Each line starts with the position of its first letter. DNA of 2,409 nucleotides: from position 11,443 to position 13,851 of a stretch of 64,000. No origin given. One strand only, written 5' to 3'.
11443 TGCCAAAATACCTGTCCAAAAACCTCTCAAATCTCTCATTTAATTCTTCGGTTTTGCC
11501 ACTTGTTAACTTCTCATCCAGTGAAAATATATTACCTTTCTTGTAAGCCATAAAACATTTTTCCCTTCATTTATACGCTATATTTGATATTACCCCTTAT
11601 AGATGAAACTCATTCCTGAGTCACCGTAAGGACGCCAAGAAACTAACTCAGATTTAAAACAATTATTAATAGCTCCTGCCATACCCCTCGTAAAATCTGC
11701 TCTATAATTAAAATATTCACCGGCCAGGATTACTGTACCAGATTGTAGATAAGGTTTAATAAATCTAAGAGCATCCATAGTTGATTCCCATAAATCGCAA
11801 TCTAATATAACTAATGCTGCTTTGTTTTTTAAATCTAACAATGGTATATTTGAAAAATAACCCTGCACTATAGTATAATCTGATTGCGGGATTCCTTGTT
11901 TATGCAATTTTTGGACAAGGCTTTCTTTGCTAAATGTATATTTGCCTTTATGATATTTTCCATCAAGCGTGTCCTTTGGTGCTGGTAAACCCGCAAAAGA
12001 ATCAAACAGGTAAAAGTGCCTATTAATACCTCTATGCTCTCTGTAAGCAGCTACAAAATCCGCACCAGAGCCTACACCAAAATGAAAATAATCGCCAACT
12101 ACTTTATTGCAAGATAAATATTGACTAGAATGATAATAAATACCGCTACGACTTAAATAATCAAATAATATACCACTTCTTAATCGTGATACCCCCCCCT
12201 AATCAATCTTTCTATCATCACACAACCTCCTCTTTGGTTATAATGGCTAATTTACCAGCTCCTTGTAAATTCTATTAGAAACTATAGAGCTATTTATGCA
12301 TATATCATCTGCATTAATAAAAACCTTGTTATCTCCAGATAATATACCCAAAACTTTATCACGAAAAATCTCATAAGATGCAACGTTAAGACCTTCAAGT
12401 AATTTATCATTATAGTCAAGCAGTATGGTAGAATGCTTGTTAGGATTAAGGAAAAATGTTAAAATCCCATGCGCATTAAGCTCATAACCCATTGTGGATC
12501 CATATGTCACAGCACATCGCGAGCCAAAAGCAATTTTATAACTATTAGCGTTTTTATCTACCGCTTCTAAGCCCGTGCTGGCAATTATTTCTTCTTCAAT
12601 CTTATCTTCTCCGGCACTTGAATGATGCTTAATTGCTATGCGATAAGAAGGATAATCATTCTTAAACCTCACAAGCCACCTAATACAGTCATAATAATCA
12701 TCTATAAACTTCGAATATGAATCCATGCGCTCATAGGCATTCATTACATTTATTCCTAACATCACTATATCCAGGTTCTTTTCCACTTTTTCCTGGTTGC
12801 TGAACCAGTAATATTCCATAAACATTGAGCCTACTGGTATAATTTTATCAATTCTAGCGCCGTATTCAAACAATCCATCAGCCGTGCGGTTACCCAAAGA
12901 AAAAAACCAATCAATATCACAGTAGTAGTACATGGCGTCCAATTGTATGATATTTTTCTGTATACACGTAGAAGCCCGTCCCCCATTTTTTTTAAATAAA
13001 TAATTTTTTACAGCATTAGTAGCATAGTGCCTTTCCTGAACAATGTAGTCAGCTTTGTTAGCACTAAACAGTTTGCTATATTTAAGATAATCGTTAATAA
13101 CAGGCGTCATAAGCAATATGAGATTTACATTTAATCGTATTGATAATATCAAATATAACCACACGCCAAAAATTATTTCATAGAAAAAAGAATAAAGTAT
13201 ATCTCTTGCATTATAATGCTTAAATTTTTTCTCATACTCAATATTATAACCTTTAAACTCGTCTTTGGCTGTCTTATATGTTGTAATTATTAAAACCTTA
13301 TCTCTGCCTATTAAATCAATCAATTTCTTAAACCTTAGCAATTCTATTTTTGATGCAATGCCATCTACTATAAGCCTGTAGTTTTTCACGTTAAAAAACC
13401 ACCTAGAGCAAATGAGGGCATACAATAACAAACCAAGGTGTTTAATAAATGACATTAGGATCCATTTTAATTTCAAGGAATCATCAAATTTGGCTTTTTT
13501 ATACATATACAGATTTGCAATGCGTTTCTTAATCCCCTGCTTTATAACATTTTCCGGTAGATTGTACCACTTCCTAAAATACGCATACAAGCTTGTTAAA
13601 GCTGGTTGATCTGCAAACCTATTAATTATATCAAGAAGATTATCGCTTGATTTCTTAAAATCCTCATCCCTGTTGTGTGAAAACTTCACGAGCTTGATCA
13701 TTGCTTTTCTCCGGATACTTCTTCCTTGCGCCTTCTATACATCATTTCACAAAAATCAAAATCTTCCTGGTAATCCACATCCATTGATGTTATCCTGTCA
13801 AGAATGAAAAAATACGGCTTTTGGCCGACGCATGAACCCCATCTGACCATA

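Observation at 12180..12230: C8 homopolymer frameshift in a TylF-family O-methyltransferase: candidate phase-variation switch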

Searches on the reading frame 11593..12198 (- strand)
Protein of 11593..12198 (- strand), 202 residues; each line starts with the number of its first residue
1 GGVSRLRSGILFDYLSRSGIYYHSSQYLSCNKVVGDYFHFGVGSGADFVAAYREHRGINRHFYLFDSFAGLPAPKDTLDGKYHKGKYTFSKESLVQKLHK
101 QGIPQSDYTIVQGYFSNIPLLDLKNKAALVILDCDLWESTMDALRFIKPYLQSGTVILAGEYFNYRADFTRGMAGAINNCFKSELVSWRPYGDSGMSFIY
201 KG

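Call 68: predict_structure(alignment_id=A3)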
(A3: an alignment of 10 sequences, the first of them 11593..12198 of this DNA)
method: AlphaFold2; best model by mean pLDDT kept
length: 202 residues; sequences in the alignment: 10
mean_pLDDT: 87.3   pTM: 0.86
mean pLDDT of the five models: 87.3, 86.9, 85.7, 83.8, 82.2
residues with pLDDT >= 90: 126; 70-90: 55; 50-70: 14; < 50: 7
segments of 3 or more residues with pLDDT < 50: 1-7
pLDDT, mean of each block of 10 residues (from residue 1): 46 68 94 95 92 83 93 83 88 96 95 83 86 93 94 96 86 93 92 91 89
secondary structure, 60 per line:
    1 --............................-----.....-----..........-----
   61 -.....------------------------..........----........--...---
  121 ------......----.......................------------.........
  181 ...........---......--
elements in order: H3-30 E36-40 H46-55 E62-66 H91-100 E108-112 E127-132 H137-150 E151-159 H172-184 E185-191 E195-200

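Call 71: fold_search(model_id=the predicted structure, library=pdb)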
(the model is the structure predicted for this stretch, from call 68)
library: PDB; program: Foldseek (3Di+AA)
matches with E <= 10: 1800; with E <= 0.001: 449
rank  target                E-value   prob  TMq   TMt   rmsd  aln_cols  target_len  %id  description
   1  2wk1                  7.6e-13  1.00  0.77  0.65   3.2       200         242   18  Structure of the O-methyltransferase NovP (released 2009-12-15)
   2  4ce0                  9.2e-13  1.00  0.76  0.73   2.9       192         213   21  Crystal Structure of SAH-bound Spinosyn Rhamnosyl 4'-O- Methyltransferase SpnH from Saccharopolyspora spinosa (released 2014-11-26)
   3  4xvy_A                6.1e-12  1.00  0.75  0.62   3.3       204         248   18  MycF mycinamicin III 3'-O-methyltransferase in complex with SAH (released 2015-03-04)
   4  4x7y_A                9.7e-12  1.00  0.76  0.62   3.3       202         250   16  MycF mycinamicin III 3'-O-methyltransferase (E35Q, M56A, E139A variant) in complex with Mg and SAH (released 2015-03-04)
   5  4x7u_A                1.0e-11  1.00  0.76  0.62   3.2       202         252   17  MycF mycinamicin III 3'-O-methyltransferase in complex with Mg, SAH and mycinamicin III (substrate) (released 2015-03-04)
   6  4x7z_B                1.7e-11  1.00  0.76  0.62   3.3       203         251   16  MycF mycinamicin III 3'-O-methyltransferase (E35Q, M56A, E139A variant) in complex with Mg, SAH and mycinamicin III (s (released 2015-03-04)
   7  4x7w_A                2.0e-11  1.00  0.76  0.62   3.2       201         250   16  MycF mycinamicin III 3'-O-methyltransferase (E35Q, E139A variant) in complex with Mg, SAH and mycinamicin VI (MycE sub (released 2015-03-04)
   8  4x7v_A                2.1e-11  1.00  0.75  0.61   3.3       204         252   17  MycF mycinamicin III 3'-O-methyltransferase (E35Q, E139A variant) in complex with Mg, SAH and mycinamicin IV (product) (released 2015-03-04)
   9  5i10                  5.3e-11  1.00  0.70  0.73   2.8       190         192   19  Crystal structure of spinosyn rhamnosyl 4'-O-methyltransferase spnh mutant T242Q from Saccharopolyspora Spinosa (released 2017-02-08)
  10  4cdz                  1.7e-10  1.00  0.70  0.73   2.8       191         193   19  Crystal Structure of Spinosyn Rhamnosyl 4'-O-Methyltransferase SpnH from Saccharopolyspora spinosa (released 2014-11-26)
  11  4xvz_D                2.0e-10  1.00  0.69  0.70   2.8       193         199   16  MycF mycinamicin III 3'-O-methyltransferase in complex with Mg (released 2015-03-04)
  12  4xvz_C                3.5e-10  1.00  0.69  0.69   3.2       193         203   16  MycF mycinamicin III 3'-O-methyltransferase in complex with Mg (released 2015-03-04)
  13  4xvz_A                5.2e-10  1.00  0.69  0.70   2.8       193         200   16  MycF mycinamicin III 3'-O-methyltransferase in complex with Mg (released 2015-03-04)
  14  4xvz_B                5.6e-10  1.00  0.69  0.70   2.8       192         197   16  MycF mycinamicin III 3'-O-methyltransferase in complex with Mg (released 2015-03-04)
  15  3tos_G                2.9e-09  1.00  0.76  0.62   3.3       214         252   19  Crystal Structure of CalS11, Calicheamicin Methyltransferase (released 2011-10-05)
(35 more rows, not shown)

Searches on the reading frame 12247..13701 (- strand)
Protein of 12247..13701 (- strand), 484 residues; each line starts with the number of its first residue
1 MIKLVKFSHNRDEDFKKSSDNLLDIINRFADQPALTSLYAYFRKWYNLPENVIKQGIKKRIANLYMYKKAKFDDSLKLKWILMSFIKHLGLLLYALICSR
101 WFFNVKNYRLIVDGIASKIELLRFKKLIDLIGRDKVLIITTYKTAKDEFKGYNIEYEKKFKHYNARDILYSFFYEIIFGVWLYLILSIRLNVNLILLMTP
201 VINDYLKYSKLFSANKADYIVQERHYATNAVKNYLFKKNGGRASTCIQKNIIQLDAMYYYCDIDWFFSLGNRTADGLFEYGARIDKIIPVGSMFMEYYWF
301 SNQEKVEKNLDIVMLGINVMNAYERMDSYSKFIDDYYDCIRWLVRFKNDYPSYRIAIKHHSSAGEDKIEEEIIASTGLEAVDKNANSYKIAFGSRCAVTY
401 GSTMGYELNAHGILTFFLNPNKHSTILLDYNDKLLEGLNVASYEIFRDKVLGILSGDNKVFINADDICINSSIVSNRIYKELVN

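Call 7: search_protein_families(library=pfam, proteins=[window:12247-13701:-], max_evalue=0.01)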
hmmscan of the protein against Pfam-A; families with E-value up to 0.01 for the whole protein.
window:12247-13701:- (484 aa): 0 families

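Call 28: find_encoding_contigs(protein=window:12247-13701:-, flank=5000, max_places=10)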
Protein window:12247-13701:- (484 aa): no gene with exactly this product is on record in the collection.

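Call 34: list_cluster_members(proteins=[P0012, window:12247-13701:-, window:10562-11551:-, window:11590-11907:-, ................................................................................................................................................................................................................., window:19100-20140:-, window:14398-15111:-, window:43213-43647:-])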
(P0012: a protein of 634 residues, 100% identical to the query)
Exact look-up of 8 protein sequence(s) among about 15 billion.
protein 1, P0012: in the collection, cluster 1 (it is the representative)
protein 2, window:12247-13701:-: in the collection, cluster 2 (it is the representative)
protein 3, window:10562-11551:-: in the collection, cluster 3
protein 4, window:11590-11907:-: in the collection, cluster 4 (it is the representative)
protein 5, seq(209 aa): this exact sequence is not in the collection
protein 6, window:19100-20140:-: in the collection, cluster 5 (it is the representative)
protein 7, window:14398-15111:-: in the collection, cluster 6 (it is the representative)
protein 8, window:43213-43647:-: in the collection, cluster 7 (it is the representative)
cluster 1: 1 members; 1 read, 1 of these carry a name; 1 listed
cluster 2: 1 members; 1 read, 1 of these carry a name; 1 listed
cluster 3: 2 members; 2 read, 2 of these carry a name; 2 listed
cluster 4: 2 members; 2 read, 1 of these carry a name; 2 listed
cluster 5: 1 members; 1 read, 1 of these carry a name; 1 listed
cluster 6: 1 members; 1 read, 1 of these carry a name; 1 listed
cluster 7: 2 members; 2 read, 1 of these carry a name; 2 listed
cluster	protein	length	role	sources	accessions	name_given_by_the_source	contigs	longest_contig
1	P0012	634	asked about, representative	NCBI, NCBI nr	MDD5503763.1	MAG: molecular chaperone DnaK [Candidatus Omnitrophica bacterium] | molecular chaperone DnaK [Candidatus Omnitrophota bacterium]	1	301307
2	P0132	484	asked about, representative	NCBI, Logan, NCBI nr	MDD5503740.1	MAG: hypothetical protein PHV77_00295 [Candidatus Omnitrophica bacterium] | hypothetical protein [Candidatus Omnitrophota bacterium]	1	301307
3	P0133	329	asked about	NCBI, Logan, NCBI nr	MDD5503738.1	MAG: class I SAM-dependent methyltransferase [Candidatus Omnitrophica bacterium] | class I SAM-dependent methyltransferase [Candidatus Omnitrophota bacterium]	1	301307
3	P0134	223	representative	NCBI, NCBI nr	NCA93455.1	class I SAM-dependent methyltransferase [bacterium]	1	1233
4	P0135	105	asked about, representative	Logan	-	-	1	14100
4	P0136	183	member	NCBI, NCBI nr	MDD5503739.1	MAG: macrocin O-methyltransferase [Candidatus Omnitrophica bacterium] | macrocin O-methyltransferase [Candidatus Omnitrophota bacterium]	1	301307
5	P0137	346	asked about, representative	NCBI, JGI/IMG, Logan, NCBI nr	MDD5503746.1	MAG: N-acetylneuraminate synthase family protein [Candidatus Omnitrophica bacterium] | N-acetylneuraminate synthase/N,N'-diacetyllegionaminate synthase | N-acetylneuraminate synthase family protein [Candidatus Omnitrophota bacterium]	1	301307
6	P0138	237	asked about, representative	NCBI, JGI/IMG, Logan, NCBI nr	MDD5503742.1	MAG: WbqC family protein [Candidatus Omnitrophica bacterium] | hypothetical protein | WbqC family protein [Candidatus Omnitrophota bacterium]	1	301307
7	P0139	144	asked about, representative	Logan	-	-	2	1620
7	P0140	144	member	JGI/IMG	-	endonuclease/exonuclease/phosphatase family metal-dependent hydrolase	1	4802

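Call 43: find_homologous_proteins(query=window:12247-13701:-, max_evalue=0.00001)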
Query window:12247-13701:- (484 aa): 150 proteins with E <= 0.00001 among 6173 candidates; the best 120 are listed.
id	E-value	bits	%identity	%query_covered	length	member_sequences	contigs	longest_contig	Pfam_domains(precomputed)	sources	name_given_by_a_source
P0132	0.0e+0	1085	100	100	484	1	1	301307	-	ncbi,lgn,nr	ncbi:MAG: hypothetical protein PHV77_00295 [Candidatus Omnitrophica bacterium]|nr:hypothetical prote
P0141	2.0e-198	678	62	100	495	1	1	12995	-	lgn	-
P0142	6.6e-195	667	62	100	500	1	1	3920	-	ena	-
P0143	3.3e-191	654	60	100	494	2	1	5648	-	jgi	-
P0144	6.4e-190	650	60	100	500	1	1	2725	-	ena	-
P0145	5.8e-186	637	59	100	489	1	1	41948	-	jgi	jgi:hypothetical protein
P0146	6.1e-183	627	59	99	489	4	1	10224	-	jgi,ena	-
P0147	7.7e-181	620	57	100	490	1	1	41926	-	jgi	jgi:hypothetical protein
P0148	5.5e-177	607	57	100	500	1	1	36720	-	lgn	-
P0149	1.7e-170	586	54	100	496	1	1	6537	PF27908.1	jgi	jgi:hypothetical protein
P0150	2.2e-163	563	62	83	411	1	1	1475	-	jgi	jgi:hypothetical protein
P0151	2.0e-157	543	51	100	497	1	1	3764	-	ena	-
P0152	2.8e-154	533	49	99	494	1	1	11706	-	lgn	-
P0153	1.6e-153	530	51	99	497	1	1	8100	-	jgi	jgi:hypothetical protein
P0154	1.2e-146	507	49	100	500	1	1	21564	-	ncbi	-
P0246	9.5e-110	386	41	98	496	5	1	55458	-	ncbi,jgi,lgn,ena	ncbi:MAG: hypothetical protein WC487_02510 [Candidatus Omnitrophota bacterium]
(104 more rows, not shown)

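Call 44: find_encoding_contigs(protein=P0141, flank=6000, max_places=3)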
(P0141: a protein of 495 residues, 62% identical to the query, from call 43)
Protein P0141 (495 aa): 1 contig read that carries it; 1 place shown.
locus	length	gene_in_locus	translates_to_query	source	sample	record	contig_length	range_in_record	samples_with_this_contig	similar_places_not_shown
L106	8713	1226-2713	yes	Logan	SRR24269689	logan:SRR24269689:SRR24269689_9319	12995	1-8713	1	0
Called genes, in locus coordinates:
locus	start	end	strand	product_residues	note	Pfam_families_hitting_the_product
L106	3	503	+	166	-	?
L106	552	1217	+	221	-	PF02348:CTP_transf_3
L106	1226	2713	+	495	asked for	-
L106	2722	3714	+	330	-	PF01073:3Beta_HSD, PF01370:Epimerase, PF02719:Polysacc_synt_2, PF04321:RmlD_sub_bind, PF07993:NAD_binding_4 (faint), PF16363:GDP_Man_Dehyd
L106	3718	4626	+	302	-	PF01073:3Beta_HSD, PF01370:Epimerase, PF02719:Polysacc_synt_2, PF04321:RmlD_sub_bind, PF05368:NmrA, PF16363:GDP_Man_Dehyd, PF13460:NAD_binding_10, PF16363:GDP_Man_Dehyd, +2 more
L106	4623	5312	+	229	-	PF04199:Cyclase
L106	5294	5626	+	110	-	-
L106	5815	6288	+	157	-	PF08241:Methyltransf_11 (weak)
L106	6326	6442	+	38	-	PF01583:APS_kinase (weak)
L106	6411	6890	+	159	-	PF01583:APS_kinase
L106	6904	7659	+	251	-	PF00483:NTP_transferase, PF12804:NTP_transf_3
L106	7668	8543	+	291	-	PF00892:EamA, PF06800:Sugar_transport (faint), PF00892:EamA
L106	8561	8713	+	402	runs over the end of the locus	PF04055:Radical_SAM, PF13186:SPASM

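Call 45: find_encoding_contigs(protein=P0246, flank=8000, max_places=3)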
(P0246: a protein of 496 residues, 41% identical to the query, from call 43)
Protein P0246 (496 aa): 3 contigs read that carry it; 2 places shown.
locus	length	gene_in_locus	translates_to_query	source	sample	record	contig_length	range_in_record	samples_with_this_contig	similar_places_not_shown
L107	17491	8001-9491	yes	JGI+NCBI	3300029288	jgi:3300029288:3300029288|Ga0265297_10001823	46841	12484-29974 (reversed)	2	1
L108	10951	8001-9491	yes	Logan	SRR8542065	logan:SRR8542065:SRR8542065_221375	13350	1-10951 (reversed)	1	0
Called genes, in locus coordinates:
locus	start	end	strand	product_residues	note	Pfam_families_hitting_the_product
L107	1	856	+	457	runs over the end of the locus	PF02310:B12-binding, PF04055:Radical_SAM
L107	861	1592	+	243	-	PF02348:CTP_transf_3, PF12804:NTP_transf_3 (weak)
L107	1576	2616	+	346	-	PF03102:NeuB, PF08666:SAF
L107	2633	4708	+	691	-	PF01073:3Beta_HSD, PF01370:Epimerase, PF02719:Polysacc_synt_2, PF04321:RmlD_sub_bind, PF13460:NAD_binding_10, PF16363:GDP_Man_Dehyd, PF00583:Acetyltransf_1, PF13302:Acetyltransf_3, +4 more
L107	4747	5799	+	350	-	PF04101:Glyco_tran_28_C (weak)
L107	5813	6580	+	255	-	PF05711:TylF (weak), PF13578:Methyltransf_24 (weak)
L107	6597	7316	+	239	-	PF08889:WbqC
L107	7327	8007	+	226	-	PF02348:CTP_transf_3 (weak)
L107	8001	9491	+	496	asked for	-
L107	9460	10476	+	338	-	PF13489:Methyltransf_23, PF07021:MetW (weak), PF08241:Methyltransf_11, PF08242:Methyltransf_12, PF13649:Methyltransf_25, PF13847:Methyltransf_31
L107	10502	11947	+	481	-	PF02310:B12-binding, PF04055:Radical_SAM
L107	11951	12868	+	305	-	PF05368:NmrA, PF01073:3Beta_HSD, PF01370:Epimerase, PF02719:Polysacc_synt_2, PF04321:RmlD_sub_bind, PF13460:NAD_binding_10, PF16363:GDP_Man_Dehyd, PF07993:NAD_binding_4 (weak)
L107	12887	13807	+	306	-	PF00389:2-Hacid_dh, PF02826:2-Hacid_dh_C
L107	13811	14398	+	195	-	PF04199:Cyclase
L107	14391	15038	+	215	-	PF00702:Hydrolase, PF12710:HAD (weak), PF13419:HAD_2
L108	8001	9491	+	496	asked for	-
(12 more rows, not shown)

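Call 46: find_encoding_contigs(protein=P0145, flank=6000, max_places=3)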
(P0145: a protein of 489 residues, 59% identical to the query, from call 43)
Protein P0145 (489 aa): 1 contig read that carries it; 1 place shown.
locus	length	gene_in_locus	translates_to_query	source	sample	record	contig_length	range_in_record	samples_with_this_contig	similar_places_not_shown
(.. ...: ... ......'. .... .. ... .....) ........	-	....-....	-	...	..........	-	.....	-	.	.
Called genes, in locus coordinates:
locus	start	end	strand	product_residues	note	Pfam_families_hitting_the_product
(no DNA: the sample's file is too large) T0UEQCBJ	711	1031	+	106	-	-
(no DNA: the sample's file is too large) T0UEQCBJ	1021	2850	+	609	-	-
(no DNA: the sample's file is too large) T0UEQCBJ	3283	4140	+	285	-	PF00389:2-Hacid_dh, PF02826:2-Hacid_dh_C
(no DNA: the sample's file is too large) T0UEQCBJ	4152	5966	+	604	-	PF00664:ABC_membrane, PF02463:SMC_N (faint), PF00005:ABC_tran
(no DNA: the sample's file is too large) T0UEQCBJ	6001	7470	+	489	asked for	-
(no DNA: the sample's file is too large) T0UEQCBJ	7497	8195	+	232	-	PF02348:CTP_transf_3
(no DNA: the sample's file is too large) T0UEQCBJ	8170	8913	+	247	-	PF03328:HpcH_HpaI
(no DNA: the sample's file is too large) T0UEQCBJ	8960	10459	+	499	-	PF02310:B12-binding, PF04055:Radical_SAM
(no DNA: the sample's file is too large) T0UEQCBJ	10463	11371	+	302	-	PF00106:adh_short, PF01073:3Beta_HSD, PF01370:Epimerase, PF02719:Polysacc_synt_2, PF04321:RmlD_sub_bind, PF05368:NmrA, PF16363:GDP_Man_Dehyd, PF13460:NAD_binding_10, +2 more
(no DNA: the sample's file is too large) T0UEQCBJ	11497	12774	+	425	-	PF01467:CTP_transf_like, PF13714:PEP_mutase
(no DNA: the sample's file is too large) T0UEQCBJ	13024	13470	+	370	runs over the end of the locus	PF00465:Fe-ADH, PF25137:ADH_Fe_C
